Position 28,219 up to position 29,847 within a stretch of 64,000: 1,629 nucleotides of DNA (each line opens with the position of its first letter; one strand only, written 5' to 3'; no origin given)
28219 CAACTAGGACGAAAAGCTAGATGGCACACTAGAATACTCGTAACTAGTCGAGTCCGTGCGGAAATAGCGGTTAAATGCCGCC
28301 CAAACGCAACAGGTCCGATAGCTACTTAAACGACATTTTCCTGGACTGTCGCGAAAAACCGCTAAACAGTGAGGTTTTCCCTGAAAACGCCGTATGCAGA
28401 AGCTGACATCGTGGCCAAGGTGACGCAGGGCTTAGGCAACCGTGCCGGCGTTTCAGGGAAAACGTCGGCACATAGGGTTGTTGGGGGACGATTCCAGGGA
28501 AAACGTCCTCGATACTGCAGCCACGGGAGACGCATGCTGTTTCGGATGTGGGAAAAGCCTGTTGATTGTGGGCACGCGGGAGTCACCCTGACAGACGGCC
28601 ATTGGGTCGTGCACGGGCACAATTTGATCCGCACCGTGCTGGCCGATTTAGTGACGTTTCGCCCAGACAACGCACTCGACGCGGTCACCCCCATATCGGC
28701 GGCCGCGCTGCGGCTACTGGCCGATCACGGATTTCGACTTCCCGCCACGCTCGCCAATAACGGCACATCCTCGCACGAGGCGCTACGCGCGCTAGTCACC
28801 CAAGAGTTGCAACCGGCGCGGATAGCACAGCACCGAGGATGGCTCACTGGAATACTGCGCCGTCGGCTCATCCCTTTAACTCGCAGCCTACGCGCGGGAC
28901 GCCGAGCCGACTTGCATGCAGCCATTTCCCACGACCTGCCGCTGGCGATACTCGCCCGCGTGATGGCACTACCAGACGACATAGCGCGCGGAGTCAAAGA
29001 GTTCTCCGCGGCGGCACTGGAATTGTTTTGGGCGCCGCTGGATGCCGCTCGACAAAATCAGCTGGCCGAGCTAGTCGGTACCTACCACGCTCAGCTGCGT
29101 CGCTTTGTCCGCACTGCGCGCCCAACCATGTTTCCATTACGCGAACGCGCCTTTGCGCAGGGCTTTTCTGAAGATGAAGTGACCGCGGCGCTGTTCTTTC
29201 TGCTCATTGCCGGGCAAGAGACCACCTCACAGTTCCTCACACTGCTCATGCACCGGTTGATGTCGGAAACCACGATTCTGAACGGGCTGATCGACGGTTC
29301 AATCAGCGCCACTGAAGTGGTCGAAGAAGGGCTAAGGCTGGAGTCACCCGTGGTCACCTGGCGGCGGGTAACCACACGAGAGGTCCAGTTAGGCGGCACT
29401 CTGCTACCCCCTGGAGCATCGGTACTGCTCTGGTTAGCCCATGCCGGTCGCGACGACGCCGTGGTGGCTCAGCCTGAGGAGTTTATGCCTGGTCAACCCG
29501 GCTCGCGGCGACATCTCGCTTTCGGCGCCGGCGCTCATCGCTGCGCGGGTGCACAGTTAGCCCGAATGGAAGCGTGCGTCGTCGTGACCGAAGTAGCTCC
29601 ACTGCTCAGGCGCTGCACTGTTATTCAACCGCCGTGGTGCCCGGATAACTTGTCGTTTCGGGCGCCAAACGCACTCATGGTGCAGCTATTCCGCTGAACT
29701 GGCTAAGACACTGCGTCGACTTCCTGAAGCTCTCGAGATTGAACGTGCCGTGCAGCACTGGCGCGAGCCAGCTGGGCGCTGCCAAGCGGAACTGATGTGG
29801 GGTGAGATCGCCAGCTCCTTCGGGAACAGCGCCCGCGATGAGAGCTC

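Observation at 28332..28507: Two more copies of the element sit in the divergent P450 / monooxygenase control region and are open in the P450 frame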

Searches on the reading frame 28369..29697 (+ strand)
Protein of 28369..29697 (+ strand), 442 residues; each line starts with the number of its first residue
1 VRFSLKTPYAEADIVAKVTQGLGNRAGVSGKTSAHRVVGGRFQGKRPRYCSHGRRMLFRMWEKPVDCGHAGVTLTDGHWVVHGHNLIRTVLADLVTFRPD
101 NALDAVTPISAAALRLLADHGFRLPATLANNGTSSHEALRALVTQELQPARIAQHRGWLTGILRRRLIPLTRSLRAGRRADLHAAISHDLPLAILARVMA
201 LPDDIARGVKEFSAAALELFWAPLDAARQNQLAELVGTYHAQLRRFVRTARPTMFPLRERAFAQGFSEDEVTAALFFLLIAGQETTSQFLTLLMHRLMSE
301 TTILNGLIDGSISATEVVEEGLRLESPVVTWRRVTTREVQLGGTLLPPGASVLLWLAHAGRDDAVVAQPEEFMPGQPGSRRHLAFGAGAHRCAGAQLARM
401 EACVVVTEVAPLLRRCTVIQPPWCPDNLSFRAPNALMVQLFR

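Call 14: search_protein_families(library=pfam, proteins=[window:28369-29697:+])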
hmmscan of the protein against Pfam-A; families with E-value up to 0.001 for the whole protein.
window:28369-29697:+ (442 aa): 1 family
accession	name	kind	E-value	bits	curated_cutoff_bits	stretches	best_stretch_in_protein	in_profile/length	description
PF00067.27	p450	-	1.2e-22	80.8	22.8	1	316-409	326-428/462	Cytochrome P450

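Call 15: find_homologous_proteins(query=window:28369-29697:+)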
Query window:28369-29697:+ (442 aa): 698 proteins with E <= 0.001 among 8000 candidates; the best 120 are listed.
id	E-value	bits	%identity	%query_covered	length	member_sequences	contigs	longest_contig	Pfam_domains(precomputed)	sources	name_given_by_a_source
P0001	2.1e-253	859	100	88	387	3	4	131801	PF00067.28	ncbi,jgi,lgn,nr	ncbi:MAG: cytochrome P450 [Acidimicrobiales bacterium]|nr:MAG: cytochrome P450 [Acidimicrobiales bac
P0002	8.1e-207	705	84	87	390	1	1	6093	PF00067.28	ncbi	-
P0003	7.7e-185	633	74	88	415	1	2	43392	PF00067.28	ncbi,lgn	-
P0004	5.4e-174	597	71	87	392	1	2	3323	PF00067.28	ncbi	-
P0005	1.8e-173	595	71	87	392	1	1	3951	PF00067.28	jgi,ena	-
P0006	8.5e-172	590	71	88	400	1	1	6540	PF00067.28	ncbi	ncbi:MAG: cytochrome P450 [Mycobacteriales bacterium]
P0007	8.8e-152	524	65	87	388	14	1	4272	PF00067.28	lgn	-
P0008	1.2e-140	487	60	87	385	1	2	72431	PF00067.28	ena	-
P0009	1.7e-140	487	61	87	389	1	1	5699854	PF00067.28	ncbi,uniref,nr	ncbi:cytochrome P450 [Natronosporangium hydrolyticum]|uniref:Cytochrome P450 n=1 Tax=Natronosporangi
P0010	4.4e-140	485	60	87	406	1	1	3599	PF00067.28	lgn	-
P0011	3.3e-139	483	62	86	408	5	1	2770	PF00067.28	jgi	-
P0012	3.3e-139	483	61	87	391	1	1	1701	PF00067.28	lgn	-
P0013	3.8e-139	482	62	86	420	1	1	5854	PF00067.28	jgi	jgi:cytochrome P450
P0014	1.2e-138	481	60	87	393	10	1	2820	PF00067.28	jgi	jgi:cytochrome P450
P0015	8.0e-138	478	61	87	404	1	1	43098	PF00067.28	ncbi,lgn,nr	ncbi:MAG: cytochrome P450 [Micromonosporaceae bacterium]|nr:cytochrome P450 [Micromonosporaceae bact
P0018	4.6e-137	475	60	87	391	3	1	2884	PF00067.28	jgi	jgi:cytochrome P450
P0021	1.4e-136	474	60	87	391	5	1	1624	PF00067.28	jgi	jgi:cytochrome P450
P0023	1.4e-134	467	62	82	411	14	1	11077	PF00067.28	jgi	jgi:cytochrome P450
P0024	1.4e-134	467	61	88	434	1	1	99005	PF00067.28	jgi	jgi:cytochrome P450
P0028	3.0e-133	463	59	88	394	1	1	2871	PF00067.28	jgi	jgi:cytochrome P450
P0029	3.3e-133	463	60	87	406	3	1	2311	PF00067.28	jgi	jgi:cytochrome P450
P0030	4.7e-133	462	58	87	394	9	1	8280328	PF00067.28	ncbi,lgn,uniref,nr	ncbi:cytochrome P450 [Micromonospora sp. NBC_01699]|uniref:cytochrome P450 n=1 Tax=Micromonospora sp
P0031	5.4e-133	462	60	87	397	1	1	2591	PF00067.28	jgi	jgi:cytochrome P450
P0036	2.1e-132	460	60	87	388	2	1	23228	PF00067.28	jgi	jgi:cytochrome P450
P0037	2.2e-132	460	59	86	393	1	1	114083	PF00067.28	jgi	jgi:cytochrome P450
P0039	3.0e-132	460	59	87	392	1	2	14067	PF00067.28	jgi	jgi:cytochrome P450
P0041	6.0e-132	459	59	86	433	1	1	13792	PF00067.28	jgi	jgi:cytochrome P450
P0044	9.0e-132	458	59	87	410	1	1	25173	PF00067.28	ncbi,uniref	ncbi:cytochrome P450 [Plantactinospora sp. CA-290183]|uniref:cytochrome P450 n=1 Tax=Plantactinospor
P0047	2.0e-131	457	59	87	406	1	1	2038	PF00067.28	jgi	jgi:cytochrome P450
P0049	3.8e-131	456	59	87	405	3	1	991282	PF00067.28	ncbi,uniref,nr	ncbi:cytochrome P450 [Micromonospora sp. HM5-17]|uniref:cytochrome P450 n=1 Tax=Micromonospora sp. H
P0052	4.5e-131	456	59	87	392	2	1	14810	PF00067.28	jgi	jgi:cytochrome P450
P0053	4.7e-131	456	57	88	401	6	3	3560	PF00067.28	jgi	jgi:cytochrome P450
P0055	5.2e-131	456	59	87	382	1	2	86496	PF00067.28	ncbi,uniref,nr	ncbi:MAG: cytochrome P450 [Hamadaea sp.]|uniref:cytochrome P450 n=1 Tax=Hamadaea sp. TaxID=2024425 R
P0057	6.0e-131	455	57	87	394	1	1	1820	PF00067.28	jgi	jgi:cytochrome P450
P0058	7.9e-131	455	59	87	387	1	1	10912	PF00067.28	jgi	jgi:cytochrome P450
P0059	8.4e-131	455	58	87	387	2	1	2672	PF00067.28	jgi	jgi:cytochrome P450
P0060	1.3e-130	454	56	88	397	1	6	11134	PF00067.28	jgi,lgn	jgi:cytochrome P450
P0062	1.3e-130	454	57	87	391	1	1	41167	PF00067.28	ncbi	ncbi:MAG TPA: cytochrome P450 [Micromonosporaceae bacterium]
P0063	1.7e-130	454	58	87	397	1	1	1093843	PF00067.28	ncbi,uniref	ncbi:cytochrome P450 [Micromonospora sp. NPDC050397]|uniref:cytochrome P450 n=1 Tax=Micromonospora s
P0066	2.2e-130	453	58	87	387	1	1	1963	PF00067.28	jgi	jgi:cytochrome P450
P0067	2.4e-130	453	61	82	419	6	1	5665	PF00067.28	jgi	jgi:cytochrome P450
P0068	2.7e-130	453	58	87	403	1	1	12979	PF00067.28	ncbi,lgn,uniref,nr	ncbi:cytochrome P450 [Plantactinospora sp. S1510]|uniref:Cytochrome P450 n=1 Tax=Plantactinospora al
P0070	3.3e-130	453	58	86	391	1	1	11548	PF00067.28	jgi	jgi:cytochrome P450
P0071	4.2e-130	453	59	87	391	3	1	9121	PF00067.28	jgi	jgi:cytochrome P450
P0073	5.7e-130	452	60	87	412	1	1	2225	PF00067.28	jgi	jgi:cytochrome P450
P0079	8.6e-130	452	59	87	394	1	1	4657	PF00067.28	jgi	jgi:cytochrome P450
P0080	1.0e-129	451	58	87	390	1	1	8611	PF00067.28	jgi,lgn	jgi:cytochrome P450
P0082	1.8e-129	450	58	87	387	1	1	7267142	PF00067.28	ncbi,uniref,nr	ncbi:cytochrome P450 [Micromonospora kangleipakensis]|uniref:Cytochrome P450 n=1 Tax=Micromonospora 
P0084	1.9e-129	450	58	88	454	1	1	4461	PF00067.28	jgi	jgi:cytochrome P450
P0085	2.1e-129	450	57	87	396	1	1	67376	PF00067.28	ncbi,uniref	ncbi:cytochrome P450 [Micromonospora sp. NPDC049559]|uniref:cytochrome P450 n=1 Tax=Micromonospora s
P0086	2.3e-129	450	59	86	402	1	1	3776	PF00067.28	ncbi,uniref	ncbi:hypothetical protein GCM10009682_10990 [Luedemannella flava]|uniref:Cytochrome P450 n=1 Tax=Lue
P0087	2.3e-129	450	58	87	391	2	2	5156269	PF00067.28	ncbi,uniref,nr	ncbi:cytochrome P450 [Phytohabitans houttuyneae]|uniref:Cytochrome P450 n=1 Tax=Phytohabitans houttu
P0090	2.9e-129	450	58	87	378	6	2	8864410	PF00067.28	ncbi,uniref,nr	ncbi:cytochrome P450 [Hamadaea flava]|uniref:Cytochrome P450 n=1 Tax=Hamadaea flava TaxID=1742688 Re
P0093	4.3e-129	449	57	87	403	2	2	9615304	PF00067.28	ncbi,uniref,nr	ncbi:cytochrome P450 [Phytohabitans rumicis]|uniref:Cytochrome P450 n=1 Tax=Phytohabitans rumicis Ta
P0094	5.3e-129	449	58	87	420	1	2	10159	PF00067.28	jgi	jgi:cytochrome P450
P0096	5.7e-129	449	58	88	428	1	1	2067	PF00067.28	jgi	jgi:cytochrome P450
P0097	5.8e-129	449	58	87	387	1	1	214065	PF00067.28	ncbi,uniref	ncbi:cytochrome P450 [Micromonospora sp. NPDC048170]|uniref:cytochrome P450 n=1 Tax=Micromonospora s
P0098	5.9e-129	449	56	87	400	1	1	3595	PF00067.28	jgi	jgi:cytochrome P450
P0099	8.0e-129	448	57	88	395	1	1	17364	PF00067.28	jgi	jgi:cytochrome P450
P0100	8.0e-129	448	58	87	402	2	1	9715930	PF00067.28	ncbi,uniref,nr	ncbi:cytochrome P450 [Plantactinospora soyae]|uniref:Cytochrome P450 n=1 Tax=Plantactinospora soyae 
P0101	8.1e-129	448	58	87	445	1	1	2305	PF00067.28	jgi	jgi:cytochrome P450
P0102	9.0e-129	448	57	87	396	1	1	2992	PF00067.28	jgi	jgi:cytochrome P450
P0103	9.1e-129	448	57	87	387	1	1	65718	PF00067.28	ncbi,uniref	ncbi:cytochrome P450 [Plantactinospora sp. B6F1]|uniref:cytochrome P450 n=1 Tax=Plantactinospora sp.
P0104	1.1e-128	448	59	86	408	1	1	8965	PF00067.28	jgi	jgi:cytochrome P450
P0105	1.2e-128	448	58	86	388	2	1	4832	PF00067.28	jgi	jgi:cytochrome P450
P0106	1.2e-128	448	59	87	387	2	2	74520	PF00067.28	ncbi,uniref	ncbi:cytochrome P450 [Plantactinospora sp. B5E13]|uniref:cytochrome P450 n=1 Tax=unclassified Planta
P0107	1.5e-128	447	58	87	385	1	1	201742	PF00067.28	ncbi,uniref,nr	ncbi:cytochrome P450 [Phytohabitans sp. ZYX-F-186]|uniref:Cytochrome P450 n=1 Tax=Phytohabitans mari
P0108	1.8e-128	447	57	87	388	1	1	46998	PF00067.28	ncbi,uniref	ncbi:hypothetical protein GCM10022251_79550 [Phytohabitans flavus]|uniref:cytochrome P450 n=1 Tax=Ph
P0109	1.9e-128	447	57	87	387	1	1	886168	PF00067.28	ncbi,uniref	ncbi:cytochrome P450 [Micromonospora echinofusca]|uniref:cytochrome P450 n=1 Tax=Micromonospora echi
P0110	1.9e-128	447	57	87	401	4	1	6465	PF00067.28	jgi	jgi:cytochrome P450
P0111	2.1e-128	447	57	87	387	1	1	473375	PF00067.28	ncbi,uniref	ncbi:cytochrome P450 [Micromonospora echinofusca]|uniref:cytochrome P450 n=1 Tax=Micromonospora echi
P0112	2.2e-128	447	56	87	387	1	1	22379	PF00067.28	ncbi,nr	ncbi:MAG TPA: cytochrome P450 [Micromonosporaceae bacterium]|nr:cytochrome P450 [Micromonosporaceae 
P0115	2.7e-128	447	58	87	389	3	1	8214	PF00067.28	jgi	jgi:cytochrome P450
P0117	3.2e-128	446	59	87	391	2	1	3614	PF00067.28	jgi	jgi:cytochrome P450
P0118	3.2e-128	446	59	87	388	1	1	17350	PF00067.28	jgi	jgi:cytochrome P450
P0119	3.4e-128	446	60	84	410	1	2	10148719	PF00067.28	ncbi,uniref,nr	ncbi:hypothetical protein Psuf_052860 [Phytohabitans suffuscus]|uniref:Cytochrome P450 n=1 Tax=Phyto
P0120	3.5e-128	446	57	87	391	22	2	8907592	PF00067.28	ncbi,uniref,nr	ncbi:cytochrome P450 [Catellatospora citrea]|uniref:Cytochrome P450 n=1 Tax=Catellatospora citrea Ta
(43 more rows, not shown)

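Call 16: find_encoding_contigs(protein=P0001, flank=3000, max_places=6)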
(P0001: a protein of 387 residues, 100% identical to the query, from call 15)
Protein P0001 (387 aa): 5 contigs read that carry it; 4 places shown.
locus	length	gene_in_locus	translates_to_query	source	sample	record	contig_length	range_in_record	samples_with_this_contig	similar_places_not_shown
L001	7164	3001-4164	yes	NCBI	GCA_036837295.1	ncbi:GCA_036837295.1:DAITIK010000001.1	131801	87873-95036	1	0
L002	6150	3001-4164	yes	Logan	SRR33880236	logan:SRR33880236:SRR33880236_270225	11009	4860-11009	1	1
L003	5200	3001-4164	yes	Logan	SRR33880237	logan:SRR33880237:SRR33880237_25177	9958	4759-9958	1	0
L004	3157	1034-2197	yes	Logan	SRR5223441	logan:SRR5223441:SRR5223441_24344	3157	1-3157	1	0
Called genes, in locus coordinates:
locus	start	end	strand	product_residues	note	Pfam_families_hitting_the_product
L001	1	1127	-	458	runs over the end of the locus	PF01212:Beta_elim_lyase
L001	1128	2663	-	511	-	PF00070:Pyr_redox (faint), PF01266:DAO (faint), PF03486:HI0933_like (faint), PF05834:Lycopene_cycl, PF07992:Pyr_redox_2, PF13434:Lys_Orn_oxgnase, PF13738:Pyr_redox_3, PF01593:Amino_oxidase (weak), +1 more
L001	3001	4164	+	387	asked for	PF00067:p450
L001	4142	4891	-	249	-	PF01656:CbiA, PF07755:DUF1611 (faint), PF13500:AAA_26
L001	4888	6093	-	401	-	PF00155:Aminotran_1_2, PF01053:Cys_Met_Meta_PP (weak), PF01041:DegT_DnrJ_EryC1 (weak)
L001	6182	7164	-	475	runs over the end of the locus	PF00202:Aminotran_3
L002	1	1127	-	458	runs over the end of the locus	PF01212:Beta_elim_lyase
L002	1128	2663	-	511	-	PF00070:Pyr_redox (faint), PF01266:DAO (faint), PF03486:HI0933_like (faint), PF05834:Lycopene_cycl, PF07992:Pyr_redox_2, PF13434:Lys_Orn_oxgnase, PF13738:Pyr_redox_3, PF01593:Amino_oxidase (weak), +1 more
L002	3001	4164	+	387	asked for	PF00067:p450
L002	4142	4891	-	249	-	PF01656:CbiA, PF07755:DUF1611 (faint), PF13500:AAA_26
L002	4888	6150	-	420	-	?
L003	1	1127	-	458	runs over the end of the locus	PF01212:Beta_elim_lyase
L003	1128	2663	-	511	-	PF00070:Pyr_redox (faint), PF01266:DAO (faint), PF03486:HI0933_like (faint), PF05834:Lycopene_cycl, PF07992:Pyr_redox_2, PF13434:Lys_Orn_oxgnase, PF13738:Pyr_redox_3, PF01593:Amino_oxidase (weak), +1 more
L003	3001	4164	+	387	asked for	PF00067:p450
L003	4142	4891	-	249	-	PF01656:CbiA, PF07755:DUF1611 (faint), PF13500:AAA_26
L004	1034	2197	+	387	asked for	PF00067:p450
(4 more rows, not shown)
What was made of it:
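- Checked: The gene caller chose 511 aa (call 16), and AGGA lies 9 nt upstream of 28196 but abuts 28205.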

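Call 17: find_encoding_contigs(protein=P0002, flank=4000, max_places=4)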
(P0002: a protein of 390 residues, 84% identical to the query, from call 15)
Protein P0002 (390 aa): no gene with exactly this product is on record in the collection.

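Call 18: find_encoding_contigs(protein=P0003, flank=4000, max_places=4)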
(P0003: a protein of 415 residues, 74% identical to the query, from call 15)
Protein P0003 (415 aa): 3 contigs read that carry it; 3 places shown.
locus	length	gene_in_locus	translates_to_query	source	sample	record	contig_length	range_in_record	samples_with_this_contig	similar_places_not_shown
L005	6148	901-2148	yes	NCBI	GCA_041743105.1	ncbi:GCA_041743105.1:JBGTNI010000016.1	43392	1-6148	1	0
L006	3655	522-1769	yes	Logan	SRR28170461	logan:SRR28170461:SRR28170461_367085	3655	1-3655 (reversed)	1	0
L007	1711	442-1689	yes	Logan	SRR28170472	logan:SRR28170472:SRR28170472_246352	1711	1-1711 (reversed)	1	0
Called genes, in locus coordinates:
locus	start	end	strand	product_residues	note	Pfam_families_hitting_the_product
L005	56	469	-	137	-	-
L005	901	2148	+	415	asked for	PF00067:p450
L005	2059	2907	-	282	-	PF01656:CbiA (weak), PF07755:DUF1611 (faint), PF13500:AAA_26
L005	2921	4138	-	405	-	PF00155:Aminotran_1_2, PF00266:Aminotran_5 (weak), PF01053:Cys_Met_Meta_PP (weak)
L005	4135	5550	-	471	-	PF00202:Aminotran_3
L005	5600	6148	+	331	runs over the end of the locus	PF04055:Radical_SAM, PF06968:BATS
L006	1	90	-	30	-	?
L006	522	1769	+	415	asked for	PF00067:p450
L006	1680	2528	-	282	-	PF01656:CbiA (weak), PF07755:DUF1611 (faint), PF13500:AAA_26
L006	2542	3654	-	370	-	?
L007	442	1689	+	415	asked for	PF00067:p450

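Call 41: find_encoding_contigs(protein=P0006, flank=4000, max_places=3)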
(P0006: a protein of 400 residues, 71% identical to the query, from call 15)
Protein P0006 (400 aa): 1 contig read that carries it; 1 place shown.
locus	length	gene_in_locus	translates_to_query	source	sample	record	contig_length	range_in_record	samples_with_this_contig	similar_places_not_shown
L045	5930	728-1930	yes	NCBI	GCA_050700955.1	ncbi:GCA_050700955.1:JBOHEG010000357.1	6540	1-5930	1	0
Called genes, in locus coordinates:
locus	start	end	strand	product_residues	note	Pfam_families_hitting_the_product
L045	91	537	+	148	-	-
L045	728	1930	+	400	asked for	PF00067:p450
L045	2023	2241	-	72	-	-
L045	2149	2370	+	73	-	PF01850:PIN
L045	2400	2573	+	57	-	-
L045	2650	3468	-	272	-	PF01656:CbiA, PF07755:DUF1611 (faint), PF13500:AAA_26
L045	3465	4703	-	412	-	-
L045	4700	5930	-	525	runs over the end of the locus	PF00202:Aminotran_3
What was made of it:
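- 28534..29697 (+): Cytochrome P450 gene (387 aa), convergent with and overlapping bioD. Synteny with bioD-bioF-bioA is kept in relatives. Calls 14, 15, 16, 18 and 41.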

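Call 42: find_encoding_contigs(protein=P0004, flank=4000, max_places=3)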
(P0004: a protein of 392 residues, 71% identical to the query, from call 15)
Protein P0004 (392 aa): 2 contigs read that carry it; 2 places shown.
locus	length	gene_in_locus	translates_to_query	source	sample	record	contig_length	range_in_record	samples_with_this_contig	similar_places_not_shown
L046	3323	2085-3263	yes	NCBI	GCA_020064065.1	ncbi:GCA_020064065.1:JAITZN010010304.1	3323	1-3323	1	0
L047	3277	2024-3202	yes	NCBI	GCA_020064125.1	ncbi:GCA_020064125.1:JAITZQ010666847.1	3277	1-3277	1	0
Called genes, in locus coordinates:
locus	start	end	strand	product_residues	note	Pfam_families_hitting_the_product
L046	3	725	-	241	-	?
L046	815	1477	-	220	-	PF00156:Pribosyltran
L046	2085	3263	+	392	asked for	PF00067:p450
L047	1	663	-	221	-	?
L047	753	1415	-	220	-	PF00156:Pribosyltran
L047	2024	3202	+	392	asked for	PF00067:p450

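Call 43: find_encoding_contigs(protein=P0005, flank=4000, max_places=3)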
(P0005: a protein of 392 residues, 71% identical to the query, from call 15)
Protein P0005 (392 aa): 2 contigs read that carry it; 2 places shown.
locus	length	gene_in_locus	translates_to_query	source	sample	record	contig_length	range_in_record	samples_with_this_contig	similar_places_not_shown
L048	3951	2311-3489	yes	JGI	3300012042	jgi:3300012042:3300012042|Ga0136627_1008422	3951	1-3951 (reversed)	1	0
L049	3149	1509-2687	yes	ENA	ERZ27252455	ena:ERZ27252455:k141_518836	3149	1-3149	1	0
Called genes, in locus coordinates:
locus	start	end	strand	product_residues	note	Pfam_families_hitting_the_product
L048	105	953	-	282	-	PF00215:OMPdecase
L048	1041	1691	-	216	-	PF00156:Pribosyltran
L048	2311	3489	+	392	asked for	PF00067:p450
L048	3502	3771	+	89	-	-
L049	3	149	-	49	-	?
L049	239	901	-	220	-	PF00156:Pribosyltran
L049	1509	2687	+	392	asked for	PF00067:p450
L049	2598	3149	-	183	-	?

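Call 70: search_protein_families(library=ncbifam, proteins=[window:28534-29697:+], max_evalue=1e-10)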
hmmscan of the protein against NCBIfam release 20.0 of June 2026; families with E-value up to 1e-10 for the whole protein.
window:28534-29697:+ (387 aa): 7 families
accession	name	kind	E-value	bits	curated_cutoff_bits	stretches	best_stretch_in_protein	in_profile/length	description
NF041177.1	Cyp119_Thmprot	equivalog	1.5e-28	99.7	680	1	24-364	21-346/368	cytochrome P450 Cyp119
TIGR04515.1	P450_rel_GT_act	subfamily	4.6e-21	75.6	343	1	22-355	52-356/386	P450-derived glycosyltransferase activator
NF041802.1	P450_SolI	exception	9.4e-21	73.7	850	1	79-367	115-404/424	solanimycin biosynthesis cytochrome P450 SolI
TIGR04538.1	P450_cycloAA_1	subfamily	3.8e-18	65.5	500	1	209-363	208-371/395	cytochrome P450, cyclodipeptide synthase-associated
TIGR04458.1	CYP450_TxtE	equivalog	3.4e-16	58.9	500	1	265-383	282-400/403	4-nitrotryptophan synthase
NF050147.1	aminopyruv_ApyO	equivalog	7.2e-16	57.9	525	1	25-350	40-385/444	RiPP biosynthesis cytochrome P450 ApyO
NF045816.1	PentlenlactSyn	equivalog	8.7e-15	54.3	700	1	20-352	35-360/396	pentalenolactone synthase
